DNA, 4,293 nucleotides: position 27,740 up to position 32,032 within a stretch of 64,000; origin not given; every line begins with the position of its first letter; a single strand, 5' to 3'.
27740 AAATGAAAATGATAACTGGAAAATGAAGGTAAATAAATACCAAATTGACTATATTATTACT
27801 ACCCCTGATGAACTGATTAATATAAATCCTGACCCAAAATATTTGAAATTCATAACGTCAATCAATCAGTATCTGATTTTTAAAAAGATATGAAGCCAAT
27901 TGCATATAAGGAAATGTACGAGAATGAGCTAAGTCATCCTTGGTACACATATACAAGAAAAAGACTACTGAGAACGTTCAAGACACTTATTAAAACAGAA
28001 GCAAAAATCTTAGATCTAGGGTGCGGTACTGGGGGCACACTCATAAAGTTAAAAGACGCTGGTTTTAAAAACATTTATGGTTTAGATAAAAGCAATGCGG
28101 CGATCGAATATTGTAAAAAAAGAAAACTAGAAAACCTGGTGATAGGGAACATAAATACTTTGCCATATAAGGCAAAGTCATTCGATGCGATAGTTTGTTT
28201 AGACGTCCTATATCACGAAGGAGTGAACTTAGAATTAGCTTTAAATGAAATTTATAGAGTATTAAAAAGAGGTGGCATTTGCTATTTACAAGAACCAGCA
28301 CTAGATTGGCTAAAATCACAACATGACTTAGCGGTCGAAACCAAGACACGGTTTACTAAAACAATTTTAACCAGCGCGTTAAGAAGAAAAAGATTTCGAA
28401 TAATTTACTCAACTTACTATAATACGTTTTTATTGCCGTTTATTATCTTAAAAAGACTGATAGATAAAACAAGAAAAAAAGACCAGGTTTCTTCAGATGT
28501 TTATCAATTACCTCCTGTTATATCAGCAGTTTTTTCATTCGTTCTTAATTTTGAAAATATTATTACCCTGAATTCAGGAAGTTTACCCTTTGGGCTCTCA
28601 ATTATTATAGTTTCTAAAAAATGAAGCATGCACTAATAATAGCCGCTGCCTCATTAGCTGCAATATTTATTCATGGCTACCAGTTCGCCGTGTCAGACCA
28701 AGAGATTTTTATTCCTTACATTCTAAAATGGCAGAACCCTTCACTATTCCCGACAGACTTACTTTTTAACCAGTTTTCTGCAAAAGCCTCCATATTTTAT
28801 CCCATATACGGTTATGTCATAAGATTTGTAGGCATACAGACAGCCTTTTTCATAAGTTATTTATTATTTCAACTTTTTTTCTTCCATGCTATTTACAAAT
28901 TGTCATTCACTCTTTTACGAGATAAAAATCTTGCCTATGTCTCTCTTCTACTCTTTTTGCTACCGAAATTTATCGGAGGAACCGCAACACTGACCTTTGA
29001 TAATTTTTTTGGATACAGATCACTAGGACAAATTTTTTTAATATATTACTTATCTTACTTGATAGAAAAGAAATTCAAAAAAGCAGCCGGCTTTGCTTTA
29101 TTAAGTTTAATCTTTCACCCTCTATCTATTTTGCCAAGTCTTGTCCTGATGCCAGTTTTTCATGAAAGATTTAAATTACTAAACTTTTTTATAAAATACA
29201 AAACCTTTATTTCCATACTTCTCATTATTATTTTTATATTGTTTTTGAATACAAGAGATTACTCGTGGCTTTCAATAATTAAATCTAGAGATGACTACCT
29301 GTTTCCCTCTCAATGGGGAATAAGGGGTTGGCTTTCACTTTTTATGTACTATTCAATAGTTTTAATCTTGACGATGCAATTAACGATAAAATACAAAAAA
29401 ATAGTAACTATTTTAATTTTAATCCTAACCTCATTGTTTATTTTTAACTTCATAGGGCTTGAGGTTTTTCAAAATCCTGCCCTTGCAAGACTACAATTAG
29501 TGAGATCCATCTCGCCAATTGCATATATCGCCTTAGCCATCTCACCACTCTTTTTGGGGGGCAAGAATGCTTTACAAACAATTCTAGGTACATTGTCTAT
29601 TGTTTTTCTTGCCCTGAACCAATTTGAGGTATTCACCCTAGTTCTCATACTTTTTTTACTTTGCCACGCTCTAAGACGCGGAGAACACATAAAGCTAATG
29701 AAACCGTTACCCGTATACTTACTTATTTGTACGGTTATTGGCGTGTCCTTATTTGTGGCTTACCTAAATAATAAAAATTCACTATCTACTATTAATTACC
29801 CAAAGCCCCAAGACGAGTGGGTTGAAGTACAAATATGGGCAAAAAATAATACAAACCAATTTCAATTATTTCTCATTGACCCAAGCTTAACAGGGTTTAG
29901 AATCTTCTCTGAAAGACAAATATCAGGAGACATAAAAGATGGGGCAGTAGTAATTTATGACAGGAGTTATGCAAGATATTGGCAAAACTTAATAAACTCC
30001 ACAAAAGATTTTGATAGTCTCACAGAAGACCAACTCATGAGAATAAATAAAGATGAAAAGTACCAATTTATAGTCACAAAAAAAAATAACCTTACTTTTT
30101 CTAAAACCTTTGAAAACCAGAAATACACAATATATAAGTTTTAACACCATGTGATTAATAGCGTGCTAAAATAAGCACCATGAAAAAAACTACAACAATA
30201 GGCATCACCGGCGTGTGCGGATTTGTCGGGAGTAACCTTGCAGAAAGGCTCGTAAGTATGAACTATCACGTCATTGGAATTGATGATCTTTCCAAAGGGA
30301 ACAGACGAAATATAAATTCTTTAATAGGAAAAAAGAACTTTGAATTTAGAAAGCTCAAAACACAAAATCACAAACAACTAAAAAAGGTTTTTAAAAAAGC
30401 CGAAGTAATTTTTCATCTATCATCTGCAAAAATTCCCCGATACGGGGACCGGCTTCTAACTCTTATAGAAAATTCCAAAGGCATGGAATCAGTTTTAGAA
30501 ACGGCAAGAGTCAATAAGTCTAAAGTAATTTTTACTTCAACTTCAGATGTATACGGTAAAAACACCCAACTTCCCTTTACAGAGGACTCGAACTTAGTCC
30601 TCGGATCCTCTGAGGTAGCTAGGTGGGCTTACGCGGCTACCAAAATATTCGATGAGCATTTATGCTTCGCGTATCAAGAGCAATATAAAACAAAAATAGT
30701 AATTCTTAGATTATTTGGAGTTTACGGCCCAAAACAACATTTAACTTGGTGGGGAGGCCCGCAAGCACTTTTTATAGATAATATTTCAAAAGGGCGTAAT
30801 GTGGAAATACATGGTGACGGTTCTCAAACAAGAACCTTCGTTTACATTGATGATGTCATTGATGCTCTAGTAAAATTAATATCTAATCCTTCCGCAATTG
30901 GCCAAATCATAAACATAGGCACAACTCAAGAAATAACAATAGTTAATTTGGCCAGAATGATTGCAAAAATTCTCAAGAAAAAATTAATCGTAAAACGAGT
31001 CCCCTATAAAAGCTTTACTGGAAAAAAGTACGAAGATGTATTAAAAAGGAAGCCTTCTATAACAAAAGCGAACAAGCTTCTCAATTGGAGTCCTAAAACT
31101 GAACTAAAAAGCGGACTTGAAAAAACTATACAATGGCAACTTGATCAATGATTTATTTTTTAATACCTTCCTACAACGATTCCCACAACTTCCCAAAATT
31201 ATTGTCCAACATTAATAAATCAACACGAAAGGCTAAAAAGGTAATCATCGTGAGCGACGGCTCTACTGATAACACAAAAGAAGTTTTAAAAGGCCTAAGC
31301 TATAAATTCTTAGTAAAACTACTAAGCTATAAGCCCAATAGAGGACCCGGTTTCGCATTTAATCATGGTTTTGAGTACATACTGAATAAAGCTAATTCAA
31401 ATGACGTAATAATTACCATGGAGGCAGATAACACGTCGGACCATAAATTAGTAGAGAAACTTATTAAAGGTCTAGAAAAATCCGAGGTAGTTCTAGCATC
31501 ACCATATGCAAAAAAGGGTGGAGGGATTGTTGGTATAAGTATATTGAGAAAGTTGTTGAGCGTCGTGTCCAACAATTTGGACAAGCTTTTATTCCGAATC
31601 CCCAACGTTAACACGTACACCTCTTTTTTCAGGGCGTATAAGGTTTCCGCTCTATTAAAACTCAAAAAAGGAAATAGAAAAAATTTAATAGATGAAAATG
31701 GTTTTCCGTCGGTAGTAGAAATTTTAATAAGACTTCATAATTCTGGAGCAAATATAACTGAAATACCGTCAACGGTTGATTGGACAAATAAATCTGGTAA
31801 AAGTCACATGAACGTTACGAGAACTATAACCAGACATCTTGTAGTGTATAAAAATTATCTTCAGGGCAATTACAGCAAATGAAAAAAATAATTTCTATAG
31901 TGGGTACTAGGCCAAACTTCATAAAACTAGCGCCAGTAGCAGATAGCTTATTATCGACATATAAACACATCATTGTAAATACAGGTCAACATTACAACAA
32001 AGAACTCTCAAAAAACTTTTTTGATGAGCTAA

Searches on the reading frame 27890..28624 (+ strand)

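Call 14: search_protein_families(library=pfam, proteins=[window:27890-28624:+], max_evalue=0.001)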
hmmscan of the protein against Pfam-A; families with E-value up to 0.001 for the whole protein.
window:27890-28624:+ (244 aa): 15 families
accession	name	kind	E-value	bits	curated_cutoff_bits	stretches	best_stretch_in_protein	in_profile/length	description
PF08241.18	Methyltransf_11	-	2.5e-22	79.7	21.2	1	41-132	1-94/95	Methyltransferase domain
PF13847.12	Methyltransf_31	-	1.1e-19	71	27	1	35-145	2-120/145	Methyltransferase domain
PF13649.12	Methyltransf_25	-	3.7e-18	66.4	27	1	40-129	1-97/97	Methyltransferase domain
PF13489.12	Methyltransf_23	-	5.5e-16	59.2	27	1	23-144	10-124/164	Methyltransferase domain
PF08242.18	Methyltransf_12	-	3.8e-13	50.4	30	1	41-130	1-97/98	Methyltransferase domain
PF07021.18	MetW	-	1e-08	35.5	21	1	29-157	6-131/193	Methionine biosynthesis protein MetW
PF03291.22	mRNA_G-N7_MeTrfase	-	2.2e-07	30.8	26.6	1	36-81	61-105/315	mRNA (guanine-N(7))-methyltransferase domain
PF01209.24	Ubie_methyltran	-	3e-07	30.5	20.1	1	34-135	45-153/233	ubiE/COQ5 methyltransferase family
PF05148.21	Methyltransf_8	-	9.8e-06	26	27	1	18-135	55-158/219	Hypothetical methyltransferase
PF08003.17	Methyltransf_9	-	1.2e-05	24.9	23.8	1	36-132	115-216/315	Protein of unknown function (DUF1698)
PF06325.19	PrmA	-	2.2e-05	24.6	22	1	26-130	151-255/296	Ribosomal protein L11 methyltransferase (PrmA)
PF05219.18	DREV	-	2.7e-05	23.9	26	1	35-126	93-179/265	DREV methyltransferase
PF05175.20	MTS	-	5.8e-05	23.2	23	1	26-102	23-103/170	Methyltransferase small domain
PF20922.3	Anamorsin_N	-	0.00024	21.3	27.1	1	86-154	40-106/163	Anamorsin, N-terminal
PF02353.26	CMAS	-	0.00035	20.4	27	1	31-135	57-166/273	Mycolic acid cyclopropane synthetase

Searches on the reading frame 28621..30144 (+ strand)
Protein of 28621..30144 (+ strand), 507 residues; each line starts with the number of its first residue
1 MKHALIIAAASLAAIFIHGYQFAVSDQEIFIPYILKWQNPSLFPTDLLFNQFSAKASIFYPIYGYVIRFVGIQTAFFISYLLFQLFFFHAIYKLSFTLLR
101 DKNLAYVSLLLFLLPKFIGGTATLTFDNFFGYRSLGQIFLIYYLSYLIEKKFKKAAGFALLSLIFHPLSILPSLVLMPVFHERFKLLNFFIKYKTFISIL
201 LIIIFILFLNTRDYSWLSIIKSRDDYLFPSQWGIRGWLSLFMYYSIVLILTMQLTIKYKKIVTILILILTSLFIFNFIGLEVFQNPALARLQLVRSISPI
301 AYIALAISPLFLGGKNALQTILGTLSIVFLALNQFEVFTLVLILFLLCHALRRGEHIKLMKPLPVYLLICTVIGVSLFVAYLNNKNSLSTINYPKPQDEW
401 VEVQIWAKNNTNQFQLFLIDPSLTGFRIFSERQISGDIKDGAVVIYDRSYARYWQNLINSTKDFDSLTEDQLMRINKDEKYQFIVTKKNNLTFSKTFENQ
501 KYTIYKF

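Call 14: search_protein_families(library=pfam, proteins=[window:28621-30144:+], max_evalue=0.001)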
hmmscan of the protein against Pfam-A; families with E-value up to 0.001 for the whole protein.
window:28621-30144:+ (507 aa): 1 family
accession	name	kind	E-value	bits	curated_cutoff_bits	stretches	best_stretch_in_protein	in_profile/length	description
PF20604.3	DUF6798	-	1.2e-06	28.6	26.9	1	399-454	2-54/61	Domain of unknown function (DUF6798)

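Call 87: search_protein_families(library=ncbifam, proteins=[window:28621-30144:+], max_evalue=0.001)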
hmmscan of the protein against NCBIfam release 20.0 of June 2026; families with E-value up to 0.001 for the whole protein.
window:28621-30144:+ (507 aa): 0 families

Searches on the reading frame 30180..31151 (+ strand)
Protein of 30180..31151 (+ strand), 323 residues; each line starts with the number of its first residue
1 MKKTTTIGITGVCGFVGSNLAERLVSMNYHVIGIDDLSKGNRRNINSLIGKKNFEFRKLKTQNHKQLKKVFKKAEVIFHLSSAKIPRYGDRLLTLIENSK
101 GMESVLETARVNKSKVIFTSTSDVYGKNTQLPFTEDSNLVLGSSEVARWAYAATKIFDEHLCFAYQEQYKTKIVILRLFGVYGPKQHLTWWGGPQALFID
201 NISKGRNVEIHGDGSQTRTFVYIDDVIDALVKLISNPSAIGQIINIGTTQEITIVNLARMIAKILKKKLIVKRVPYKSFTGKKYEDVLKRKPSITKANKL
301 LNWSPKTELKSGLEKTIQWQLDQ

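Call 14: search_protein_families(library=pfam, proteins=[window:30180-31151:+], max_evalue=0.001)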
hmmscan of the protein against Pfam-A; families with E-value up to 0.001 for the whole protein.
window:30180-31151:+ (323 aa): 6 families
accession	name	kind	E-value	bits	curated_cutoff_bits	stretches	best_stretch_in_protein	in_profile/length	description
PF01370.27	Epimerase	-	2.2e-47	161.9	20.9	1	9-247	3-240/240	NAD dependent epimerase/dehydratase family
PF16363.11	GDP_Man_Dehyd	-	1.5e-43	150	27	1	9-316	2-332/332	GDP-mannose 4,6 dehydratase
PF01073.25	3Beta_HSD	-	3.1e-13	49.8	22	1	9-231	2-226/280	3-beta hydroxysteroid dehydrogenase/isomerase family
PF02719.21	Polysacc_synt_2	-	9.9e-08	31.9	20.2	1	9-121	3-128/293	Polysaccharide biosynthesis protein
PF07993.18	NAD_binding_4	-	4.5e-07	29.7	20.1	1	65-226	80-254/258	Male sterility protein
PF04321.23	RmlD_sub_bind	-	0.00012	21.7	27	1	7-268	3-234/287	RmlD substrate binding domain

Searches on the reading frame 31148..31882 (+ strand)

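Call 14: search_protein_families(library=pfam, proteins=[window:31148-31882:+], max_evalue=0.001)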
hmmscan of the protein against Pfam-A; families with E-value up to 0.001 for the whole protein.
window:31148-31882:+ (244 aa): 1 family
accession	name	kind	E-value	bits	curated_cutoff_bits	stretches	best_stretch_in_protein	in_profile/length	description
PF00535.33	Glycos_transf_2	-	1.1e-19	71.5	23.3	1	5-169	3-164/168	Glycosyl transferase family 2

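Call 87: search_protein_families(library=ncbifam, proteins=[window:31148-31882:+], max_evalue=0.001)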
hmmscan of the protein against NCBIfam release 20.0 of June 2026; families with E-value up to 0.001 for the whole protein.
window:31148-31882:+ (244 aa): 15 families
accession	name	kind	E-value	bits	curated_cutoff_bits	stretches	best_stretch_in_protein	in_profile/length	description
TIGR03937.1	PgaC_IcaA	equivalog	4.1e-12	45.8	422.3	1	2-115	47-156/407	poly-beta-1,6-N-acetyl-D-glucosamine synthase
NF007482.0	PRK10073.1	equivalog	1.1e-08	34.5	423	1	4-107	10-108/334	glycosyltransferase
NF041875.1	EPS_EpsD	equivalog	2.7e-08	33.6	370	1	5-107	4-102/325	exopolysaccharide biosynthesis glycosyltransferase EpsD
NF058614.1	PPMAGASynPpgS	equivalog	6.7e-08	32.2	370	1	3-123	3-117/226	polyprenyl-phospho-N-acetylgalactosaminyl synthase PpgS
NF047588.1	GlcsyltransPgfSStrep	equivalog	3.7e-07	29.7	500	1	5-177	6-175/308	glycosyltransferase PgfS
TIGR04283.1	glyco_like_mftF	equivalog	9.8e-07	28.6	182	1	5-110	4-98/221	TIGR04283 family arsenosugar biosynthesis glycosyltransferase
NF007986.1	PRK10714.1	equivalog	4.1e-06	26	529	1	4-165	10-165/316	undecaprenyl-phosphate 4-deoxy-4-formamido-L-arabinose transferase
NF041391.1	DPhHxTase_Halo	equivalog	4.5e-06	25.8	375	1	8-219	3-190/213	dolichyl-phosphate hexose transferase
TIGR04182.1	glyco_TIGR04182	equivalog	4.8e-06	26.2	325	1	4-220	4-200/293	S-layer glycoprotein N-glycosyltransferase AglJ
TIGR03965.1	mycofact_glyco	equivalog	5.2e-06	25.6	280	1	5-119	79-189/467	mycofactocin biosynthesis glycosyltransferase MftF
NF047683.1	TeichurnBiosyTuaG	equivalog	1.6e-05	24.7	400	1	4-111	10-113/252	teichuronic acid biosynthesis protein TuaG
NF038302.1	EPS_HpsE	equivalog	3.5e-05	22.9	300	1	5-105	6-107/307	hormogonium polysaccharide biosynthesis glycosyltransferase HpsE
NF045692.1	OglycostaseCruG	equivalog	8.2e-05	21.7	600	1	5-116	46-159/386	2'-O-glycosyltransferase CruG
NF041865.1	EpsU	equivalog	0.00029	20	700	1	5-112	44-150/394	exopolysaccharide biosynthesis GT2 family glycosyltransferase EpsU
TIGR01556.1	rhamnosyltran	subfamily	0.00054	19.2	200.55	1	21-119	12-110/281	rhamnosyltransferase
